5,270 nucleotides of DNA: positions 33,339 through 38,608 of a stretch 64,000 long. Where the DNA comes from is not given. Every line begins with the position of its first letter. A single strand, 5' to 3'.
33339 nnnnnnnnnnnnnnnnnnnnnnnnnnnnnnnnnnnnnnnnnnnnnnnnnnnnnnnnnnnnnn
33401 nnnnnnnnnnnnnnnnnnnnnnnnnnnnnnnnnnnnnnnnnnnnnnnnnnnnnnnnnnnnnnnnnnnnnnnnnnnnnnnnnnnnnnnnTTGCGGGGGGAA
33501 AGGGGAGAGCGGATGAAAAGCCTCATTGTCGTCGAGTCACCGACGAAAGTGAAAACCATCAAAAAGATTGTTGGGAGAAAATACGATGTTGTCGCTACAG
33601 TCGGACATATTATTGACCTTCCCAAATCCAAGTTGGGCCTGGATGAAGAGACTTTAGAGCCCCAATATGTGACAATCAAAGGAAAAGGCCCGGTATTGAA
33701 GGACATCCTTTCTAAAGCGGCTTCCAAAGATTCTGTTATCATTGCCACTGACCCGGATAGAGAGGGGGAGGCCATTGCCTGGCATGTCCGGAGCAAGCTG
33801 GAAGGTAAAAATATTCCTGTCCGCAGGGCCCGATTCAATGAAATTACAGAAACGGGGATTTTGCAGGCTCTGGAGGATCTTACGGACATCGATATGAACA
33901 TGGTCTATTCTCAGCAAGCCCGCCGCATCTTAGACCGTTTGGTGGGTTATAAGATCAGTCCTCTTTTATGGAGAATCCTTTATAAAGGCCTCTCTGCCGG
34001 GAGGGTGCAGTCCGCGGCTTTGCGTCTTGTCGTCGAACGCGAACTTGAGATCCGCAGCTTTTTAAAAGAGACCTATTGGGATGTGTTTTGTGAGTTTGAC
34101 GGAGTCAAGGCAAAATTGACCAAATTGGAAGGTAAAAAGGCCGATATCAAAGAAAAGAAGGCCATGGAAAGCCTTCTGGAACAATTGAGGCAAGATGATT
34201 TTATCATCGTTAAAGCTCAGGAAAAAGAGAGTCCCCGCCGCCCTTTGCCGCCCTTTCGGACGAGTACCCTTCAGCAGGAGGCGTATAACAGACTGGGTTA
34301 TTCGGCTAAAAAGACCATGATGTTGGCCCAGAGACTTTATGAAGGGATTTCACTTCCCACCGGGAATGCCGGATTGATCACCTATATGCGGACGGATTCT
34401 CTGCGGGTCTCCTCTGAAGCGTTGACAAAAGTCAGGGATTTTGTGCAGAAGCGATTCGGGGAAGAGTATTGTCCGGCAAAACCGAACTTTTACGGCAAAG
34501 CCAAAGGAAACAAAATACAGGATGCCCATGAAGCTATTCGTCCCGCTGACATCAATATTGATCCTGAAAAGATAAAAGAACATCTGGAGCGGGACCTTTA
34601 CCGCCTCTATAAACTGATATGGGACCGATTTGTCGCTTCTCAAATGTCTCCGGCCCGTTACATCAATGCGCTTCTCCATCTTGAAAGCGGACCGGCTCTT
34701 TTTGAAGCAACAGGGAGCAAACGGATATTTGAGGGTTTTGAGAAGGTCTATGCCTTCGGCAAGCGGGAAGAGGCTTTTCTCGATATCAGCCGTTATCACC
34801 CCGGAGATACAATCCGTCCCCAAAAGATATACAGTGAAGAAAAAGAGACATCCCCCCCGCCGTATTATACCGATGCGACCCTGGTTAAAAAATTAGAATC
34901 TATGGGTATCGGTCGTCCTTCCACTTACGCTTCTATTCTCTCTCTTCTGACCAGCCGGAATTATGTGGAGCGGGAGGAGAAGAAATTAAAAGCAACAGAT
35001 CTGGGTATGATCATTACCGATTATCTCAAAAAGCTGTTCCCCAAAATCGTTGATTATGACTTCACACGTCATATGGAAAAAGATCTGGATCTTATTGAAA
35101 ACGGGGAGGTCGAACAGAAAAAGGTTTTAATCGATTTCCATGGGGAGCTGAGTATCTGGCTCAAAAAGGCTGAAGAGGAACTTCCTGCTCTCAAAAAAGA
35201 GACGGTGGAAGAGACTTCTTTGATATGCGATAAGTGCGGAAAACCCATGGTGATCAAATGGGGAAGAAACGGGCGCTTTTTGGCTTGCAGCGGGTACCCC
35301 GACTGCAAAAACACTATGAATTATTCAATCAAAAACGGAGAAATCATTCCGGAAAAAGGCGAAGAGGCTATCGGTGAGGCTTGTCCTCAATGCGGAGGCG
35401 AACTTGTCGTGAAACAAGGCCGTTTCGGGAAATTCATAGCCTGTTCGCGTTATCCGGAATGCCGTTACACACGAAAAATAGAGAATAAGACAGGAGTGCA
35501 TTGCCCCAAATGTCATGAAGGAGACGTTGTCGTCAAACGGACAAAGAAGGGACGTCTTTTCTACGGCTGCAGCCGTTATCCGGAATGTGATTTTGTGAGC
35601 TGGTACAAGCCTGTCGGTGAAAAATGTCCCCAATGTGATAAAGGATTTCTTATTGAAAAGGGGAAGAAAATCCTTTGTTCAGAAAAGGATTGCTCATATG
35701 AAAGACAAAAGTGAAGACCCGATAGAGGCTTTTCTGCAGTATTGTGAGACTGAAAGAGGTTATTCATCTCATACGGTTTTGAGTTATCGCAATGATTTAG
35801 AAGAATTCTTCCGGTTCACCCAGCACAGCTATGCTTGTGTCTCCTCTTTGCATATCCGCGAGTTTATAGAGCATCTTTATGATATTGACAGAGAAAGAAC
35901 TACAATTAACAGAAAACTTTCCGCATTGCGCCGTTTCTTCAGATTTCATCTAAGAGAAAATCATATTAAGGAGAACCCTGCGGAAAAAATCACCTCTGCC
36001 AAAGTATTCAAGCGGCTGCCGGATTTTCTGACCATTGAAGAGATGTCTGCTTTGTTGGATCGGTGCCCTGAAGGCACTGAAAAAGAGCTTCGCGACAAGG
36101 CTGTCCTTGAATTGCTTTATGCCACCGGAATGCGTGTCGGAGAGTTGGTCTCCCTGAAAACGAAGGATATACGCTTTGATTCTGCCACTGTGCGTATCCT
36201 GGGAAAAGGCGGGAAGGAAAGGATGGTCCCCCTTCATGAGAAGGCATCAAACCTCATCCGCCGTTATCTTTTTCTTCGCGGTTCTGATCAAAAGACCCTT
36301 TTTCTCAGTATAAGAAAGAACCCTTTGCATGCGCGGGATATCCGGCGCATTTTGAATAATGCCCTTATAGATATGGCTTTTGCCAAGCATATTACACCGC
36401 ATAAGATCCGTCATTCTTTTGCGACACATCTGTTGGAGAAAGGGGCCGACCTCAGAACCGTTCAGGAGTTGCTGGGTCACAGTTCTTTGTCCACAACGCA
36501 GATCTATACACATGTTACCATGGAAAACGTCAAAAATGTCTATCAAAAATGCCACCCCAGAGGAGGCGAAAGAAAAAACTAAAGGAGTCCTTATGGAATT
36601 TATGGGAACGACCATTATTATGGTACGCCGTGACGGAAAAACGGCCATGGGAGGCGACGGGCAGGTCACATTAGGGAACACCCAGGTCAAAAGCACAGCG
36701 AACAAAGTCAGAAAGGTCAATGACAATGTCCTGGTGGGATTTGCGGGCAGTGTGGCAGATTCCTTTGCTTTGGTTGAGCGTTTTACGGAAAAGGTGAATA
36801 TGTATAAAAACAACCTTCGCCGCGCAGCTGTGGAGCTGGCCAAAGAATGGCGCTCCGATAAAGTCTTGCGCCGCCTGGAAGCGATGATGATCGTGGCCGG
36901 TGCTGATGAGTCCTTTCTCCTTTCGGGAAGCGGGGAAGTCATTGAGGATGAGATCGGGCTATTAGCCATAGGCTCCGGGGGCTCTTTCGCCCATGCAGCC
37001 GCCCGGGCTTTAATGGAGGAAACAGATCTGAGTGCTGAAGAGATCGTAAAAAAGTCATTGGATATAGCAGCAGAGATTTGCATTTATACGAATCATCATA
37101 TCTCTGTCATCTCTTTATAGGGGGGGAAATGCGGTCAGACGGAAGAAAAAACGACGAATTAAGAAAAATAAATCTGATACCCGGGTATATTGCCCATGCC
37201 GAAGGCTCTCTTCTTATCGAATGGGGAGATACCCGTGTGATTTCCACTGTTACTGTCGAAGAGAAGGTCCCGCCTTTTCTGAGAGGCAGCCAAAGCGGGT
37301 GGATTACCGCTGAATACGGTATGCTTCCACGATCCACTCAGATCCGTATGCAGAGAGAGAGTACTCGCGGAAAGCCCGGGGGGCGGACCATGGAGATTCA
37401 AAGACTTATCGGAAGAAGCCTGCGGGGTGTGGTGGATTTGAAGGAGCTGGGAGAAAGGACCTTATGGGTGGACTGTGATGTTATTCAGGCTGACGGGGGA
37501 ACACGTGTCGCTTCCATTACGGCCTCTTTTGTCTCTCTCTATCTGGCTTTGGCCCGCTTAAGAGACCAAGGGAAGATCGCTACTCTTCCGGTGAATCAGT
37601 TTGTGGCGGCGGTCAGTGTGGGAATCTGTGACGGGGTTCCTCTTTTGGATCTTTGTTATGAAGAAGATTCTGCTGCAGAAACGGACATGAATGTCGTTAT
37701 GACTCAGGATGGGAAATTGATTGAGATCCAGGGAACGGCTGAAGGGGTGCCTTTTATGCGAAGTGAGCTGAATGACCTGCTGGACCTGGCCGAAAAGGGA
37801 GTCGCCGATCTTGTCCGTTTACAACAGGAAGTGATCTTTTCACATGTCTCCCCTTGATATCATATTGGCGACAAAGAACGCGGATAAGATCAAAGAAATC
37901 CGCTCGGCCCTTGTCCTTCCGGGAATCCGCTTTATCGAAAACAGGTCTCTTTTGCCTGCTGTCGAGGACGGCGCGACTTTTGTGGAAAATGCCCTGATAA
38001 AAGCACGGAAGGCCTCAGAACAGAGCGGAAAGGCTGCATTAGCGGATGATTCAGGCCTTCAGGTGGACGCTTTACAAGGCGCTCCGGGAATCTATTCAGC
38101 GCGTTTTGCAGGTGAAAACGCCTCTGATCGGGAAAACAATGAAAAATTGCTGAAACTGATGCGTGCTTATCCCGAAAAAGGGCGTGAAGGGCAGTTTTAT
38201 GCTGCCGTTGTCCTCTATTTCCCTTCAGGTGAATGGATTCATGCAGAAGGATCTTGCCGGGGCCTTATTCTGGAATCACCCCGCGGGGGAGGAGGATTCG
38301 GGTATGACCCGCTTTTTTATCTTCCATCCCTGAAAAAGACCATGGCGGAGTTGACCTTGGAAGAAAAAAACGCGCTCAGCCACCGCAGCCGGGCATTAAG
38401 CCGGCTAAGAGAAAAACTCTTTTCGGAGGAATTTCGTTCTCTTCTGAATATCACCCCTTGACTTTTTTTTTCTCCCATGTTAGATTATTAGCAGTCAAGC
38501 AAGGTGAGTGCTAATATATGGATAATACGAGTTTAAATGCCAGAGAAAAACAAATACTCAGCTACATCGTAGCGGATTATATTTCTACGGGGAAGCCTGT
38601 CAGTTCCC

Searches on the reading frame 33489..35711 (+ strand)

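Call 21: search_protein_families(library=pfam, proteins=[window:33489-35711:+], max_evalue=0.0001)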
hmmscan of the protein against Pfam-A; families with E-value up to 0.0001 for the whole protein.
window:33489-35711:+ (741 aa): 3 families
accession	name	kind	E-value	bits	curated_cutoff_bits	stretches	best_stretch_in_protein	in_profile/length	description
PF01131.25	Topoisom_bac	-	3.9e-122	408.6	35.1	1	134-547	2-410/411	DNA topoisomerase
PF01396.24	Zn_ribbon_Top1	-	2.1e-45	152.7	32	3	630-666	2-38/39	Topoisomerase DNA binding C4 zinc finger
PF01751.28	Toprim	-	6.5e-22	78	23.1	1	12-119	2-96/96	Toprim domain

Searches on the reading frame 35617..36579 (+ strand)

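Call 21: search_protein_families(library=pfam, proteins=[window:35617-36579:+], max_evalue=0.0001)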
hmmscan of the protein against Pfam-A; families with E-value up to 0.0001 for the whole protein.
window:35617-36579:+ (321 aa): 3 families
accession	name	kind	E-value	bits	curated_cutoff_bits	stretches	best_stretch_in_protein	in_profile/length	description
PF00589.27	Phage_integrase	-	6.8e-51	172.9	27.1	1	137-303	2-171/172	Phage integrase family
PF02899.23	Phage_int_SAM_1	-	5.1e-20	72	22.3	1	36-115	1-83/83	Phage integrase, N-terminal SAM-like domain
PF13495.12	Phage_int_SAM_4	-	3.4e-07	31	27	1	37-112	3-79/85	Phage integrase, N-terminal SAM-like domain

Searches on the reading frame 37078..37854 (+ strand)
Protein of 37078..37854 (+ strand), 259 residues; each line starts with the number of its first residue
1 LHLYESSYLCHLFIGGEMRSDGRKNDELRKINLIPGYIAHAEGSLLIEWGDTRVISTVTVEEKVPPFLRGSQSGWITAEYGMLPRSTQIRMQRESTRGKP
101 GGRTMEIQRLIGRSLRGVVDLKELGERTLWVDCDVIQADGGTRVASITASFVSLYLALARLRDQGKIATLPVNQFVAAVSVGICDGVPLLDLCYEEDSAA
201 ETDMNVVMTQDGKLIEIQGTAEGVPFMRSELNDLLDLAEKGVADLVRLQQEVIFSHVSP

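Call 53: search_protein_families(library=ncbifam, proteins=[window:37078-37854:+], max_evalue=0.1)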
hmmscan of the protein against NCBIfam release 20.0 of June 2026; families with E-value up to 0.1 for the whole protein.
window:37078-37854:+ (259 aa): 6 families
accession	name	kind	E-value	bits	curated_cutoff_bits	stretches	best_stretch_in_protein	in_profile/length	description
TIGR01966.1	RNasePH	equivalog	9.2e-108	358.9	141.5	1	19-253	1-235/236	ribonuclease PH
TIGR02065.1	ECX1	equivalog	1.7e-29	102.8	318.7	1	17-253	7-226/230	exosome complex exonuclease Rrp41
NF003282.1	PRK04282.1-1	equivalog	1.8e-23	82.9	280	1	17-251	20-265/267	exosome complex protein Rrp42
NF008805.1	PRK11824.1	equivalog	2.6e-12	46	471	1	11-157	298-444/683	polyribonucleotide nucleotidyltransferase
TIGR03591.1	polynuc_phos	equivalog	9e-11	40.9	525.05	2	12-155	304-447/689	polyribonucleotide nucleotidyltransferase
TIGR02696.1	pppGpp_PNP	exception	0.0002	19.9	1106.75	1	13-211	331-526/720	guanosine pentaphosphate synthetase I/polyribonucleotide nucleotidyltransferase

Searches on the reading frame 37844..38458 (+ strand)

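Call 53: search_protein_families(library=ncbifam, proteins=[window:37844-38458:+], max_evalue=0.1)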
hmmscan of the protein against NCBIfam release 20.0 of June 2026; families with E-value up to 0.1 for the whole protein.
window:37844-38458:+ (205 aa): 8 families
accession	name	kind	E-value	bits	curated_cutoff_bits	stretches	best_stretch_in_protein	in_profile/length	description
NF011397.0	PRK14822.1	equivalog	2e-67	226.4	234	1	5-192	3-193/201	XTP/dITP diphosphatase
TIGR00042.1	TIGR00042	equivalog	1.1e-53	181.3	145.35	1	6-192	2-183/184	RdgB/HAM1 family non-canonical purine NTP pyrophosphatase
NF011399.0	PRK14824.1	subfamily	3.3e-50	170.4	267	1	6-192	5-200/206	putative deoxyribonucleotide triphosphate pyrophosphatase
NF002698.0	PRK02491.1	equivalog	6.9e-47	160.1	301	1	6-190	130-318/328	nucleoside-triphosphate diphosphatase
NF011398.0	PRK14823.1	equivalog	1.2e-39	136.1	272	1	5-192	2-188/191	non-canonical purine NTP diphosphatase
NF011401.0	PRK14826.1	equivalog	2.9e-36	125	268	1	4-191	9-215/226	putative deoxyribonucleotide triphosphate pyrophosphatase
NF011396.0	PRK14821.1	equivalog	1.3e-30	106.3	203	1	6-192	3-180/185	XTP/dITP diphosphatase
NF011400.0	PRK14825.1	equivalog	3e-24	85.8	246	1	7-192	5-194/199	putative deoxyribonucleotide triphosphate pyrophosphatase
